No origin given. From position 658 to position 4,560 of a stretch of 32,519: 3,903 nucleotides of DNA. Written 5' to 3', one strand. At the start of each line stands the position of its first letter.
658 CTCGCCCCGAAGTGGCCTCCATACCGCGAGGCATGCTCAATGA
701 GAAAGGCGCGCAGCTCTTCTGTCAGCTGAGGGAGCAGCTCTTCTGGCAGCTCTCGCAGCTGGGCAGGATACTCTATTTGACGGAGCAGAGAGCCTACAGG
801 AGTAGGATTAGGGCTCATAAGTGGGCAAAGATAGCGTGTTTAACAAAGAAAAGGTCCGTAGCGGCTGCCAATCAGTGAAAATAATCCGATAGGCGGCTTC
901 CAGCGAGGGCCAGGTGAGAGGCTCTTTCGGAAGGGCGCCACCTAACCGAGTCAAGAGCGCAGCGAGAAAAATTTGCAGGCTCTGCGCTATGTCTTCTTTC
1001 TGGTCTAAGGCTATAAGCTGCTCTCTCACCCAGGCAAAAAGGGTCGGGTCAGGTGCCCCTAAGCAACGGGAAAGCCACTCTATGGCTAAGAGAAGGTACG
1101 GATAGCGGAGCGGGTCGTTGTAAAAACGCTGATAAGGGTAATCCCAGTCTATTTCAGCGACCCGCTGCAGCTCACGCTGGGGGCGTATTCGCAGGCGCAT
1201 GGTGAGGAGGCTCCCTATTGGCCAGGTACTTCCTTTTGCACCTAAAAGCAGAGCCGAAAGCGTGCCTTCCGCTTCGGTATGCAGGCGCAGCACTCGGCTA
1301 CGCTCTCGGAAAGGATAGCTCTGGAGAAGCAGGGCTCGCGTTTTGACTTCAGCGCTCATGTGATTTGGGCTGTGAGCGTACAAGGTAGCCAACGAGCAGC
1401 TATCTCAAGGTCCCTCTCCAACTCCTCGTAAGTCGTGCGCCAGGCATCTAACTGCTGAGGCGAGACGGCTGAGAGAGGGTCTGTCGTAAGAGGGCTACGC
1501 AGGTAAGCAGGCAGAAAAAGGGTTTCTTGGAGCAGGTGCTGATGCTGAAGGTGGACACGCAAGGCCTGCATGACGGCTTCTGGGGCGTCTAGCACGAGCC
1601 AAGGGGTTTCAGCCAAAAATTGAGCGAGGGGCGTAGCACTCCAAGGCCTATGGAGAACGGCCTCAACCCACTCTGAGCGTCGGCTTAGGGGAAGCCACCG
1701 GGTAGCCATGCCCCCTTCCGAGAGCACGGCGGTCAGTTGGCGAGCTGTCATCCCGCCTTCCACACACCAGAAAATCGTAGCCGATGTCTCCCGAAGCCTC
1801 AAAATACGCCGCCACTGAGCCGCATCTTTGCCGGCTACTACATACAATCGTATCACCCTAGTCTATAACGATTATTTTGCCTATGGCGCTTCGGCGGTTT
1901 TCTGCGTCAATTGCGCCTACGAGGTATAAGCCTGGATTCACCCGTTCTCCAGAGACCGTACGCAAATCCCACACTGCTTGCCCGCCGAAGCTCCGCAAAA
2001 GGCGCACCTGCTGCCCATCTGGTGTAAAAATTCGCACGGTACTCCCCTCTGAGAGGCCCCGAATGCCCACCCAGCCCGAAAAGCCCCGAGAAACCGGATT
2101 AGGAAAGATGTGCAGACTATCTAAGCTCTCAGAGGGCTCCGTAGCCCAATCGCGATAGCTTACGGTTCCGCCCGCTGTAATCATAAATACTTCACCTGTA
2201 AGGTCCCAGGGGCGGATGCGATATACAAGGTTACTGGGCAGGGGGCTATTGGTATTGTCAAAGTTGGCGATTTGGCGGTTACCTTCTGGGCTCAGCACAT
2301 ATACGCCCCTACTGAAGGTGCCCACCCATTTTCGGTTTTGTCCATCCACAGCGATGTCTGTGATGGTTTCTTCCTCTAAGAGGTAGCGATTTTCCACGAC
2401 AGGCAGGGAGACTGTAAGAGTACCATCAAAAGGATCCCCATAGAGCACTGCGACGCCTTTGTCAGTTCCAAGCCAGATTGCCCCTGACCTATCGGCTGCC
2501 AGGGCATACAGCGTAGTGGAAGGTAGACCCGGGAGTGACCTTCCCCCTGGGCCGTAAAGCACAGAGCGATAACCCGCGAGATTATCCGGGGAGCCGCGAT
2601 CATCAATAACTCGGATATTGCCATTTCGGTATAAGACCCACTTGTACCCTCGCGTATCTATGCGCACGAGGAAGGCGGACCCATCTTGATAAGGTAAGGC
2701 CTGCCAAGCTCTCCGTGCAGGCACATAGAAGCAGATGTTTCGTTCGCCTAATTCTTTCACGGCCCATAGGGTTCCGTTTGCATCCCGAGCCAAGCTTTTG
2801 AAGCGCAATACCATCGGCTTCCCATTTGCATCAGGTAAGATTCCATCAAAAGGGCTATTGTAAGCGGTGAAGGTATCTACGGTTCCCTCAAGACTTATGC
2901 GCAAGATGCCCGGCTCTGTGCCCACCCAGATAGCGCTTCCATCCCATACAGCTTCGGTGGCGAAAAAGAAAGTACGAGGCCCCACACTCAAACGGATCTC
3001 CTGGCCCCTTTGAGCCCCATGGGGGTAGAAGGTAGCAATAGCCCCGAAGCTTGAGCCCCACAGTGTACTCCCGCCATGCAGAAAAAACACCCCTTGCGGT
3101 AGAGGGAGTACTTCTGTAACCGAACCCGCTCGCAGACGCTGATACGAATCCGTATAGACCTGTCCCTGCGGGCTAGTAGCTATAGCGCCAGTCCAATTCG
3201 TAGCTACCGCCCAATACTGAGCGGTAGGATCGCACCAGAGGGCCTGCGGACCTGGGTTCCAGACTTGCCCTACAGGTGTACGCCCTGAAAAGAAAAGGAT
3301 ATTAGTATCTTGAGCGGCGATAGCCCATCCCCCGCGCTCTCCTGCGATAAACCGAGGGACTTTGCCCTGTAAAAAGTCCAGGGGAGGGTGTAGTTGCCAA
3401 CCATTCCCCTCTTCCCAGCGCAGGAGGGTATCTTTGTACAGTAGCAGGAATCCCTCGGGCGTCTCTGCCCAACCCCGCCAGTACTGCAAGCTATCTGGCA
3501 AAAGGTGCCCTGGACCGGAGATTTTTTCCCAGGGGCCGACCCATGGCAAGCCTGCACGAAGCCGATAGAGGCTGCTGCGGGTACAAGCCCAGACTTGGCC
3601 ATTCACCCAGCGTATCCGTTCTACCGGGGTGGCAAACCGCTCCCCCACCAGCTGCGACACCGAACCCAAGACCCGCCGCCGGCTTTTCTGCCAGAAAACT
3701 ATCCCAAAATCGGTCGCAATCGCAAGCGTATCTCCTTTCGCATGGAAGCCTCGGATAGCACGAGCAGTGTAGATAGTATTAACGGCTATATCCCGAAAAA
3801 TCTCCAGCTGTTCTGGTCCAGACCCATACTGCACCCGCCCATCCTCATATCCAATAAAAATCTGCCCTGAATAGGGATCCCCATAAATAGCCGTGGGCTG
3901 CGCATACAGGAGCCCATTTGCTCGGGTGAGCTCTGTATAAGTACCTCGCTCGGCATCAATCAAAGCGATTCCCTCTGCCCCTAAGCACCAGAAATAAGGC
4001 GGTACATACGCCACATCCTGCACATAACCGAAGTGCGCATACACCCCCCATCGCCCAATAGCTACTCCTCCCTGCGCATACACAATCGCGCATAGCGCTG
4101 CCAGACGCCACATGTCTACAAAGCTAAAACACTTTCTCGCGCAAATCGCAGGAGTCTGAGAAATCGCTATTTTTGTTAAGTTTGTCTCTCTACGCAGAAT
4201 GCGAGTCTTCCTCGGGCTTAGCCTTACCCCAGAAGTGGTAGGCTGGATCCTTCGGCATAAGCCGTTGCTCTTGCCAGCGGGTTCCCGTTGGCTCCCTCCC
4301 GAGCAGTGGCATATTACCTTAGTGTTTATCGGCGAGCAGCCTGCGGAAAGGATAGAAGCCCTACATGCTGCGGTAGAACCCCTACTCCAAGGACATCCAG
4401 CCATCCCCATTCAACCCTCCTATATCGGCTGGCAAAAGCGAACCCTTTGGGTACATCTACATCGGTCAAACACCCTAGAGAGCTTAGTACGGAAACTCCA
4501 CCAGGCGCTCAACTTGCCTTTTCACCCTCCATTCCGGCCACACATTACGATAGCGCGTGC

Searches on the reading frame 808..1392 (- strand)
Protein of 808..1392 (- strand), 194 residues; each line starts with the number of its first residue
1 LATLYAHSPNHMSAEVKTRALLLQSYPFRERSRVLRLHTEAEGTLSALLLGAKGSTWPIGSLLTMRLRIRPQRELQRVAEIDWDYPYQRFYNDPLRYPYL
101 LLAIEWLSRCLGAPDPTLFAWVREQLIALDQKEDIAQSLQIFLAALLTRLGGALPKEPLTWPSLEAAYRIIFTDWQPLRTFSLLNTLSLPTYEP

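Call 43: search_protein_families(library=pfam, proteins=[window:808-1392:-], max_evalue=0.000001)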
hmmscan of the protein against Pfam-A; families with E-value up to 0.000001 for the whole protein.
window:808-1392:- (194 aa): 1 family
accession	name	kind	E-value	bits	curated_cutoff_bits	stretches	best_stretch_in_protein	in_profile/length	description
PF11967.14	RecO_N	-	7.5e-08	32.7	27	1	12-83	1-76/80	Recombination protein O N terminal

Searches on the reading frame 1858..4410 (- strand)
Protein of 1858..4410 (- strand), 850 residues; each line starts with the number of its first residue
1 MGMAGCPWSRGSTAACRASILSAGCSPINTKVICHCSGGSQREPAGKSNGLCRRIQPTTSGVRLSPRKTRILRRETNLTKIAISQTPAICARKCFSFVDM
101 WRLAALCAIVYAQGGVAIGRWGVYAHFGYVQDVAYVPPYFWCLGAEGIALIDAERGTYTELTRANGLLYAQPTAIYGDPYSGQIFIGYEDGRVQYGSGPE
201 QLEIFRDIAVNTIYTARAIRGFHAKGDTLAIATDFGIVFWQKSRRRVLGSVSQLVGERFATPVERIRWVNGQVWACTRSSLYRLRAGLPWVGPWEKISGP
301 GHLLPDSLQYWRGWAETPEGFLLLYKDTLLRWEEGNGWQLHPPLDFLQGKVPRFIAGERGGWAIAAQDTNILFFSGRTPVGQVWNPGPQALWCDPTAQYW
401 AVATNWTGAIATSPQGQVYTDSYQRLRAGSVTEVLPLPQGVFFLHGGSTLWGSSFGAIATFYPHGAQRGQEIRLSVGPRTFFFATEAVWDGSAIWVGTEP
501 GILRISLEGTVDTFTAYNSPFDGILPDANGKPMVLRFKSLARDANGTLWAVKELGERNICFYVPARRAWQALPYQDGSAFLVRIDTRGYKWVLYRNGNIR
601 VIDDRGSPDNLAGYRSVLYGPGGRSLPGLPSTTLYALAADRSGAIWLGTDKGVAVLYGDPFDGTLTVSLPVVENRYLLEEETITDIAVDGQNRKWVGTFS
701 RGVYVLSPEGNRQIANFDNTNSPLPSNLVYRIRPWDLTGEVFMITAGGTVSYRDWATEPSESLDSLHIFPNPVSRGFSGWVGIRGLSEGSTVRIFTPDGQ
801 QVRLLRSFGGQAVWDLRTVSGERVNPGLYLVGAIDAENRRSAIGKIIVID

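Call 43: search_protein_families(library=pfam, proteins=[window:1858-4410:-], max_evalue=0.000001)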
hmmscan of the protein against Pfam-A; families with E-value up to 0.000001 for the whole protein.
window:1858-4410:- (850 aa): 1 family
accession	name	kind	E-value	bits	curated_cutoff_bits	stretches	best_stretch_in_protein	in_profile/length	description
PF07494.17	Reg_prop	-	6.8e-08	32.2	20.4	0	628-650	1-23/24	Two component regulator propeller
